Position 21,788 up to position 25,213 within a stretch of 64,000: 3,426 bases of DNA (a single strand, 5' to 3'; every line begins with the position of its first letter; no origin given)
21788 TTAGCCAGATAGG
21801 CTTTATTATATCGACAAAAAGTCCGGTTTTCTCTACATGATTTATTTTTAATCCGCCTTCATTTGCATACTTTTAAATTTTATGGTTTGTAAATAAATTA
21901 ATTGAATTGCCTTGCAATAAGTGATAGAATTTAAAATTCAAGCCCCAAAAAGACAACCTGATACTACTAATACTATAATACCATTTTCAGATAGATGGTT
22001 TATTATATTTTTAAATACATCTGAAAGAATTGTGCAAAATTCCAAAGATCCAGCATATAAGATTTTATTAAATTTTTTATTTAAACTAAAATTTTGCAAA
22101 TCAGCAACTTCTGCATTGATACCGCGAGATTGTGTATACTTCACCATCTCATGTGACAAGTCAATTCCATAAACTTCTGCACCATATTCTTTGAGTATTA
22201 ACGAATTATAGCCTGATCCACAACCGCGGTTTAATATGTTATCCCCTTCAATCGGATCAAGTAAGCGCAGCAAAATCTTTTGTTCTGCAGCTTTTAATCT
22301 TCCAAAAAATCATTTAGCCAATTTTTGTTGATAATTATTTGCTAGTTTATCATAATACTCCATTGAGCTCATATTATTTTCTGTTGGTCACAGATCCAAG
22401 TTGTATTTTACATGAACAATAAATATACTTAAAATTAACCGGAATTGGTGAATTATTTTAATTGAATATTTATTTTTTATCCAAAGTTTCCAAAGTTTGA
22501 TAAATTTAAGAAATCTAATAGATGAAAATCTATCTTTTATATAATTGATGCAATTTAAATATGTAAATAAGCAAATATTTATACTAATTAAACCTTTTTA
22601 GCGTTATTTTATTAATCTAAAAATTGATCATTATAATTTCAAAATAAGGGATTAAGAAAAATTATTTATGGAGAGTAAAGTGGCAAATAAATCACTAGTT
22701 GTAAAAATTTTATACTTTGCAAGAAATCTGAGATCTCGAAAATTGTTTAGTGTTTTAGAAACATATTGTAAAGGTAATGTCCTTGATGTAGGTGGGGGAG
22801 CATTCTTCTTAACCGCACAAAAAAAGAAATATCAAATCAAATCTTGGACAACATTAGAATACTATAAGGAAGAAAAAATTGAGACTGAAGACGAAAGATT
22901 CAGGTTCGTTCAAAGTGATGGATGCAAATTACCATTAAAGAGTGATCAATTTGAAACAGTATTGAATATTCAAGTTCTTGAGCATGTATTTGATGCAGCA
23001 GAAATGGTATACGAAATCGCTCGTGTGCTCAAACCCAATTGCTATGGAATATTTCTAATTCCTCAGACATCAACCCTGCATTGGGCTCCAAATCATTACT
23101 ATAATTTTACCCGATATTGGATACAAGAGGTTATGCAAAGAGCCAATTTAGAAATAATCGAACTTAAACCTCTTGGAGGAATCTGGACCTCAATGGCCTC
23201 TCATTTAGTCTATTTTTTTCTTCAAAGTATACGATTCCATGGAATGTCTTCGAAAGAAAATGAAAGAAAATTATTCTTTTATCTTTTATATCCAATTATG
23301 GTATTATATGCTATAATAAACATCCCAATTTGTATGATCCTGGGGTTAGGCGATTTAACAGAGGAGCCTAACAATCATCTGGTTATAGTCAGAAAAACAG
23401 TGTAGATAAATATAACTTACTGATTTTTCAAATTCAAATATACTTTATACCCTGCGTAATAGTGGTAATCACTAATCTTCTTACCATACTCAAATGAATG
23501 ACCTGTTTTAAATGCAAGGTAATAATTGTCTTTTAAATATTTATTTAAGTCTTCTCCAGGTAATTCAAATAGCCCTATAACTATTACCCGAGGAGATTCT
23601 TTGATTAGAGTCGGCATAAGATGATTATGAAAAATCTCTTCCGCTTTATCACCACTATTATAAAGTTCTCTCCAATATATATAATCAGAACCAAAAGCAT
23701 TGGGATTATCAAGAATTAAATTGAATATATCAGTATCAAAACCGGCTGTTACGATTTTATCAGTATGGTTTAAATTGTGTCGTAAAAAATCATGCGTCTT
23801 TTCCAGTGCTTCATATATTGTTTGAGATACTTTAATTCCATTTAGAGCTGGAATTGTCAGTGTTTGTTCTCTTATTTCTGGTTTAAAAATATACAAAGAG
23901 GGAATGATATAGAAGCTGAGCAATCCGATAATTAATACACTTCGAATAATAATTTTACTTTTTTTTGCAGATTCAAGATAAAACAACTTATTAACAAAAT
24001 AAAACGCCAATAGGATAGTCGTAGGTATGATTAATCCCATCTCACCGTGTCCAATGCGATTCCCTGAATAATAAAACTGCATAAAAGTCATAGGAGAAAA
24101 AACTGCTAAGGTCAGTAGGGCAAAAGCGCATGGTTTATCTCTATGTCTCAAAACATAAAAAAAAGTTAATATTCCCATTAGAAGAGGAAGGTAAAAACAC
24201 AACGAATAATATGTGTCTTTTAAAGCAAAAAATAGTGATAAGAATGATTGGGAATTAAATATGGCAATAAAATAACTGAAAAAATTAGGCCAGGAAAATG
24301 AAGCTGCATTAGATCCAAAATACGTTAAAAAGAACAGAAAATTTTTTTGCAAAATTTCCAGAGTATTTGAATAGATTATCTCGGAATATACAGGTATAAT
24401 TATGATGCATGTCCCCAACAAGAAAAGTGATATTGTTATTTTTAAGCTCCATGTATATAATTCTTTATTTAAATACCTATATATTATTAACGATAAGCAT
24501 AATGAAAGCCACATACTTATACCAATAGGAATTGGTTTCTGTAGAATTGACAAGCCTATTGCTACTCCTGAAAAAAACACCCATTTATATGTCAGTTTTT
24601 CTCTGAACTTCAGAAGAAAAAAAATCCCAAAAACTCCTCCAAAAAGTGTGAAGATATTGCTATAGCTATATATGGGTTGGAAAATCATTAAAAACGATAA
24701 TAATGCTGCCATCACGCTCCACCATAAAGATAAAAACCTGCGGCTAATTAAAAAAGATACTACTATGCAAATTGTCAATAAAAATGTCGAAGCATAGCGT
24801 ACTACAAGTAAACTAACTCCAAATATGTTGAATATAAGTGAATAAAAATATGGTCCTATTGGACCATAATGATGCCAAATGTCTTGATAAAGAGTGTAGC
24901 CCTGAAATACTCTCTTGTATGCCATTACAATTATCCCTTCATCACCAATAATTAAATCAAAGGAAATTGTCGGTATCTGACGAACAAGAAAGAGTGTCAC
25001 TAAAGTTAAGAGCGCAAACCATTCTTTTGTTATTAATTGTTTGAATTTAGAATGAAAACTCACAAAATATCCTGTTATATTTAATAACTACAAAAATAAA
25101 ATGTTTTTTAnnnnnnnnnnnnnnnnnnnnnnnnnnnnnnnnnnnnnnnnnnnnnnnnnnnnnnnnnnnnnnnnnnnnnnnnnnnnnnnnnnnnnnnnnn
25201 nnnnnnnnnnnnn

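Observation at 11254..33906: A ~22-kb low-GC island encodes a polyprenyl-phosphate-sugar based extracytoplasmic glycosylation system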

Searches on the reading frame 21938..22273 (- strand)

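Call 5: search_protein_families(library=pfam, proteins=[window:21938-22273:-], max_evalue=0.01)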
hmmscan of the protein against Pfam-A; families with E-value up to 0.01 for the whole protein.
window:21938-22273:- (111 aa): 12 families
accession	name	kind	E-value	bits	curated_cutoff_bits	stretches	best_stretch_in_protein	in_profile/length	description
PF08241.18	Methyltransf_11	-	4.2e-12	47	21.2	1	15-102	2-95/95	Methyltransferase domain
PF13649.12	Methyltransf_25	-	1.8e-11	45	27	1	13-98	1-97/97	Methyltransferase domain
PF13847.12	Methyltransf_31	-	2.2e-09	37.6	27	1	10-102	4-109/145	Methyltransferase domain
PF13489.12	Methyltransf_23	-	4.8e-09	36.6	27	1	3-104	15-118/164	Methyltransferase domain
PF08242.18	Methyltransf_12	-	6.7e-08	33.6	30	1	17-100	4-98/98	Methyltransferase domain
PF02353.26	CMAS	-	8.3e-06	25.8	27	1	8-102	61-164/273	Mycolic acid cyclopropane synthetase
PF03848.20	TehB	-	2.1e-05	24.5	20.4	1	12-99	33-129/193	Tellurite resistance protein TehB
PF13679.12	Methyltransf_32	-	0.0014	19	27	1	11-61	27-83/143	Methyltransferase domain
PF07021.18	MetW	-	0.0016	18.5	21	1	9-73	13-81/193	Methionine biosynthesis protein MetW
PF05724.17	TPMT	-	0.0052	16.9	26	1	11-64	39-93/218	Thiopurine S-methyltransferase (TPMT)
PF06325.19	PrmA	-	0.0055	16.7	22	1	9-96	161-248/296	Ribosomal protein L11 methyltransferase (PrmA)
PF01135.25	PCMT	-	0.0058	16.9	20.3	1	2-50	66-117/210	Protein-L-isoaspartate(D-aspartate) O-methyltransferase (PCMT)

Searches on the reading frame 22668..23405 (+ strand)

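Call 5: search_protein_families(library=pfam, proteins=[window:22668-23405:+], max_evalue=0.01)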
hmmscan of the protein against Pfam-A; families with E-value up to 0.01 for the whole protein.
window:22668-23405:+ (245 aa): 6 families
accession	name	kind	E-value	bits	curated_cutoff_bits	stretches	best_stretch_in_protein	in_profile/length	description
PF08241.18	Methyltransf_11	-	8.4e-11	42.8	21.2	1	40-126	2-92/95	Methyltransferase domain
PF13649.12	Methyltransf_25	-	2.1e-06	28.7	27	1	69-124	39-96/97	Methyltransferase domain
PF13847.12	Methyltransf_31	-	3.1e-06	27.4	27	1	61-154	39-131/145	Methyltransferase domain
PF13489.12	Methyltransf_23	-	0.0001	22.5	27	1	35-164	23-162/164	Methyltransferase domain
PF08242.18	Methyltransf_12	-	0.00028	22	30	1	69-125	39-96/98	Methyltransferase domain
PF01209.24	Ubie_methyltran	-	0.0061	16.4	20.1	1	68-139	90-159/233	ubiE/COQ5 methyltransferase family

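Call 30: search_protein_families(library=ncbifam, proteins=[window:22668-23405:+], max_evalue=0.001)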
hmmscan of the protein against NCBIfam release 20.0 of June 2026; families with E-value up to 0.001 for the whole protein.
window:22668-23405:+ (245 aa): 10 families
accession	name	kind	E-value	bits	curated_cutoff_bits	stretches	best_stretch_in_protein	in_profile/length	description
NF045823.1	PthPhpthDimycoMt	equivalog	2.7e-06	26.8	300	1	42-126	78-163/256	phthiotriol/phenolphthiotriol dimycocerosates methyltransferase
NF045825.1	FAmtase_mtf2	equivalog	6.7e-06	25.5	400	1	42-127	70-156/248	fatty-acid O-methyltransferase Mtf2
TIGR02072.1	BioC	equivalog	2.1e-05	24.4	184.95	1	25-138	22-141/244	malonyl-ACP O-methyltransferase BioC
TIGR01934.1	MenG_MenH_UbiE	subfamily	2.4e-05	23.8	158.35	1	34-155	39-167/223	ubiquinone/menaquinone biosynthesis methyltransferase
TIGR04345.1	ovoA_Cterm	equivalog_domain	2.5e-05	24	170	1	55-131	90-169/242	putative 4-mercaptohistidine N1-methyltransferase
NF045667.1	MTase_DVU1556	equivalog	3.1e-05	23.5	155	1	28-125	16-115/213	DVU_1556 family methyltransferase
TIGR01983.1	UbiG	equivalog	4.1e-05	23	102.95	1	16-128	32-148/228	bifunctional 2-polyprenyl-6-hydroxyphenol methylase/3-demethylubiquinol 3-O-methyltransferase UbiG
NF041537.1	ArsM_AhpD_UU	exception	0.00015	20.7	510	1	66-124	117-175/345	arsenite methyltransferase/AhpD domain selenoprotein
NF001244.0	PRK00216.1-5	equivalog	0.0008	18.8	216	0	68-126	90-150/236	bifunctional demethylmenaquinone methyltransferase/2-methoxy-6-polyprenyl-1,4-benzoquinol methylase UbiE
NF001241.0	PRK00216.1-2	equivalog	0.00081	19.1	327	1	74-143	92-159/231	demethylmenaquinone methyltransferase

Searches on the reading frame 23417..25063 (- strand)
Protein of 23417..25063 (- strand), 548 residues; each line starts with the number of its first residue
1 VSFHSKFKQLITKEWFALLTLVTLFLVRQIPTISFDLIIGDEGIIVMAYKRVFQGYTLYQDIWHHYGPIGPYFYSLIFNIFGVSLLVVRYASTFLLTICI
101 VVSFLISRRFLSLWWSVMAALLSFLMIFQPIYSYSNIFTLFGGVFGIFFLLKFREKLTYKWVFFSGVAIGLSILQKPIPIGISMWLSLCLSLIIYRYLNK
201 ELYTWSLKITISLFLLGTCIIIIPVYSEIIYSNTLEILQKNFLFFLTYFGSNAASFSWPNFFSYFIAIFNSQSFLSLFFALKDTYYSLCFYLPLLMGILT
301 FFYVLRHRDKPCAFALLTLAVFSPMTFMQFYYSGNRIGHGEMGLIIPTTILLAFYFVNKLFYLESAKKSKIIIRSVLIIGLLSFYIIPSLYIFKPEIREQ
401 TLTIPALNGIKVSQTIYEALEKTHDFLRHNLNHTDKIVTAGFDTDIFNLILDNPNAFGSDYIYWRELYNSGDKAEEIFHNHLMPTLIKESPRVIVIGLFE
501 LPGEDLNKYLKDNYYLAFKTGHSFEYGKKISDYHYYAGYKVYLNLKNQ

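Call 5: search_protein_families(library=pfam, proteins=[window:23417-25063:-], max_evalue=0.01)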
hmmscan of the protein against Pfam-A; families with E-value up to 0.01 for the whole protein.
window:23417-25063:- (548 aa): 1 family
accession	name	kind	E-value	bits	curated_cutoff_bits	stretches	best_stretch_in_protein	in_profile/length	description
PF13231.12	PMT_2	-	3.8e-05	24.4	26.1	1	67-218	3-156/160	Dolichyl-phosphate-mannose-protein mannosyltransferase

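Call 30: search_protein_families(library=ncbifam, proteins=[window:23417-25063:-], max_evalue=0.001)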
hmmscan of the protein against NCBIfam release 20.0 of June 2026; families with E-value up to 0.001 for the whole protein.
window:23417-25063:- (548 aa): 0 families

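Call 31: search_solved_structures(query=window:23417-25063:-, max_evalue=1)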
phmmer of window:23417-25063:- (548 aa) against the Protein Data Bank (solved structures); distinct sequences matched with E-value up to 1: 0.

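Call 59: search_protein_representatives(protein=window:23417-25063:-)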
Query: 548 residues. Proteins with E-value up to 0.001 (for the whole library): 805; up to 1e-10: 35; up to 1e-30: 3. The best 150 are listed.
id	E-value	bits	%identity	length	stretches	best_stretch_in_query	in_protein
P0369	3.2e-220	749.3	59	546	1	5-544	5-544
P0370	6.5e-60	220.2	33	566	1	5-543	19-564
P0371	2.9e-59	218.1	51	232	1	12-227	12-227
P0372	3.1e-26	109.1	27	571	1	13-542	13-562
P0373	4.0e-26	108.7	27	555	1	16-496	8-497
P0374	5.5e-24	101.6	26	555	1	20-439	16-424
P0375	8.5e-24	101.0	34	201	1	370-545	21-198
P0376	3.3e-23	99.0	26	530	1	17-435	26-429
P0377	7.5e-22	94.6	25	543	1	22-391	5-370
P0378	2.8e-18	82.8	24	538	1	20-431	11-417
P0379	3.0e-18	82.7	25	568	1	11-472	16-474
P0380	3.2e-15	72.7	27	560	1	12-390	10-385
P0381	3.3e-15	72.6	25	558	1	15-450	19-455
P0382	7.5e-15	71.5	27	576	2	15-223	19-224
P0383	2.2e-14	69.9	28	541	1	18-319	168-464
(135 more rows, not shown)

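Call 61: search_protein_families(library=pfam, alignment_id=A2, max_evalue=0.001)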
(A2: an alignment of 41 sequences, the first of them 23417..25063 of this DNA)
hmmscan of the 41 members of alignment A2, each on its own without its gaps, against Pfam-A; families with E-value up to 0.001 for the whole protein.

A. member 1, window:23417-25063:- (548 aa): 1 family
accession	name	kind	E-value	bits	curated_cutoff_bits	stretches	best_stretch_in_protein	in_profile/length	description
PF13231.12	PMT_2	-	3.8e-05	24.4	26.1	1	67-218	3-156/160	Dolichyl-phosphate-mannose-protein mannosyltransferase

B. families by the number of members that match (of 41 scanned): 2 families
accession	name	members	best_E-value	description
PF13231.12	PMT_2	31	1.6e-10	Dolichyl-phosphate-mannose-protein mannosyltransferase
PF02366.24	PMT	1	0.0001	Dolichyl-phosphate-mannose-protein mannosyltransferase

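Call 63: search_solved_structures(query=A2, max_evalue=1)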
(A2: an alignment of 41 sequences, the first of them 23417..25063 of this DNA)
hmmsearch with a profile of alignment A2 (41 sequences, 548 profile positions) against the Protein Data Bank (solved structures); distinct sequences matched with E-value up to 1: 4.
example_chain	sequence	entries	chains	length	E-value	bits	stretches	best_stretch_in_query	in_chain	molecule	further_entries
6xeh_A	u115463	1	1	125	0.12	14.5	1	452-504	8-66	DE NOVO DESIGNED OR386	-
2qi9_A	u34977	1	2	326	0.3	13.2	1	178-272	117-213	Vitamin B12 import system permease protein btuC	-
4x5t_A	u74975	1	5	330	0.35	13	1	284-395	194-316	Proton-gated ion channel,GLRA1 protein,GLRA1 protein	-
1l7v_A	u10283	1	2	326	0.73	11.9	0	137-252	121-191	VITAMIN B12 TRANSPORT SYSTEM PERMEASE PROTEIN BTUC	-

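Call 73: predict_structure(alignment_id=A2)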
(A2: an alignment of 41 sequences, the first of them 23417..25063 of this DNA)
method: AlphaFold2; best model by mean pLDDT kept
length: 548 residues; sequences in the alignment: 41
mean_pLDDT: 91.8   pTM: 0.92
mean pLDDT of the five models: 91.8, 90.9, 90.4, 90.4, 90.3
residues with pLDDT >= 90: 407; 70-90: 120; 50-70: 21; < 50: 0
segments of 3 or more residues with pLDDT < 50: none
pLDDT, mean of each block of 10 residues (from residue 1): 66 93 94 93 94 96 94 98 97 97 98 96 90 93 98 96 98 95 98 94 91 98 97 94 75 66 90 91 89 96 96 97 94 73 92 94 78 84 79 89 97 96 98 96 92 93 89 93 96 95 95 98 86 89 92
secondary structure, 60 per line:
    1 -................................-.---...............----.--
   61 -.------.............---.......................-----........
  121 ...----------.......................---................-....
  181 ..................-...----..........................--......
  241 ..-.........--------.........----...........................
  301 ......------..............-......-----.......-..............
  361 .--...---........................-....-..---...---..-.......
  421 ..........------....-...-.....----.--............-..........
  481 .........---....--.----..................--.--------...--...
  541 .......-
elements in order: H2-33 H39-53 H69-81 H85-107 H113-123 H134-156 H160-175 H177-198 H207-232 H235-242 H244-252 H261-269 H274-306 H313-326 H328-333 H339-345 H347-361 H370-393 H395-398 H414-430 E437-440 H446-450 H458-469 H471-489 E493-496 H504-513 E514-521 E538-544
